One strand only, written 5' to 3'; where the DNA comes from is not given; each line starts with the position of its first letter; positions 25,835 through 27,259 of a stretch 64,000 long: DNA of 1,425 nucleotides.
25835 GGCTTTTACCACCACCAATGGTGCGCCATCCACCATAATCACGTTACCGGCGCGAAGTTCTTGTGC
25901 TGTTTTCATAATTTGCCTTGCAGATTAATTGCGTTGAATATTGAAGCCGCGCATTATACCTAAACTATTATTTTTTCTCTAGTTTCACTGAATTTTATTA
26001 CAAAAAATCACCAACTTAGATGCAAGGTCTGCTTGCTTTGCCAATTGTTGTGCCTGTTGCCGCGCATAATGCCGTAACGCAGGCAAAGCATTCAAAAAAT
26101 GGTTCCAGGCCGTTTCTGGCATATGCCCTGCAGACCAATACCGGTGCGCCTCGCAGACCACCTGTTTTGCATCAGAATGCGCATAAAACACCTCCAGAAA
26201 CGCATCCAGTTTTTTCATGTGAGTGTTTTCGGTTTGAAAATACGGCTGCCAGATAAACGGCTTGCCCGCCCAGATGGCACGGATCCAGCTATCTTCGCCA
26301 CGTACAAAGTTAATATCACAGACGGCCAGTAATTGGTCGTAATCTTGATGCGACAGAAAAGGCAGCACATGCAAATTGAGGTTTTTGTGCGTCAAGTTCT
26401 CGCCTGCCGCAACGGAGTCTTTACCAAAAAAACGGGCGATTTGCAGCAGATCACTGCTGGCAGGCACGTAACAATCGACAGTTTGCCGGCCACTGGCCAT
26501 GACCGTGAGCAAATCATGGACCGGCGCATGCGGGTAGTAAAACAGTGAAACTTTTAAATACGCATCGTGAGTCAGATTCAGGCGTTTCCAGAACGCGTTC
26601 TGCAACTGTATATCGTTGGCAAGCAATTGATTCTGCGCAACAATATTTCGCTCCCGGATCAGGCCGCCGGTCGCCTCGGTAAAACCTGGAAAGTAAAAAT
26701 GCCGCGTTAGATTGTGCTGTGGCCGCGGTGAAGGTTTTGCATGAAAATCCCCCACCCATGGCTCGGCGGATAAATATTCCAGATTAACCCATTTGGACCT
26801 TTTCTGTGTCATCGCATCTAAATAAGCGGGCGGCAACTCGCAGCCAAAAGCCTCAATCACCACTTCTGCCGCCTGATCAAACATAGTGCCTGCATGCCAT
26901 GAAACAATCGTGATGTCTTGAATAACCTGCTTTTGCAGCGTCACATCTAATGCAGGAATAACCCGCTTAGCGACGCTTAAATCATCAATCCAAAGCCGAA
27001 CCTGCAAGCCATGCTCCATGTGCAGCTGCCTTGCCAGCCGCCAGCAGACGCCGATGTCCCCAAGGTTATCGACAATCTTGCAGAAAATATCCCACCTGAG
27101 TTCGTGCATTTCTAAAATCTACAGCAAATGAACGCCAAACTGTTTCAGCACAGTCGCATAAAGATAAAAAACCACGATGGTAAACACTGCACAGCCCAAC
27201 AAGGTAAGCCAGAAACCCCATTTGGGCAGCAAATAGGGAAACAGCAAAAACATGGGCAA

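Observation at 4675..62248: Strongly over-represented 12-mer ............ inside a ~35-nt CTGCAGG-armed sequence family, found both in terminator-like hairpins and in frame inside unrelated genes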

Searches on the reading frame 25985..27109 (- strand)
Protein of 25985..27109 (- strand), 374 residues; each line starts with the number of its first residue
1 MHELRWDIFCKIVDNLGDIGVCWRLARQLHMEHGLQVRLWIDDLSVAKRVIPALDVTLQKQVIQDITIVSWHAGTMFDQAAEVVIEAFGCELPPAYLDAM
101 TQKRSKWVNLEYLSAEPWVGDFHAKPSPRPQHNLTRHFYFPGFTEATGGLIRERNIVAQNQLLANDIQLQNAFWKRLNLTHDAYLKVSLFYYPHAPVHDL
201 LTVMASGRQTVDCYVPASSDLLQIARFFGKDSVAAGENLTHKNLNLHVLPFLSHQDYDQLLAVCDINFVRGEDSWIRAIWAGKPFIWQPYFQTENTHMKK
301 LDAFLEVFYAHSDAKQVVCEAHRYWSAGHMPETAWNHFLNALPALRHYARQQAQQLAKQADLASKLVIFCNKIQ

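Call 35: search_protein_families(library=ncbifam, proteins=[window:25985-27109:-], max_evalue=0.00001)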
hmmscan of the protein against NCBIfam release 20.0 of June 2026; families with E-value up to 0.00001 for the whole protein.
window:25985-27109:- (374 aa): 1 family
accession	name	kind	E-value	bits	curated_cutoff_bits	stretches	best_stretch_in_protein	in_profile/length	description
TIGR03837.1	efp_Arg_rhamno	equivalog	6.7e-134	446.7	347.05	1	6-371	1-371/371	elongation factor P maturation arginine rhamnosyltransferase EarP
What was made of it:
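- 26120..26159 (+): Degenerate copy antisense in earP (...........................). EarP identified (call 35).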
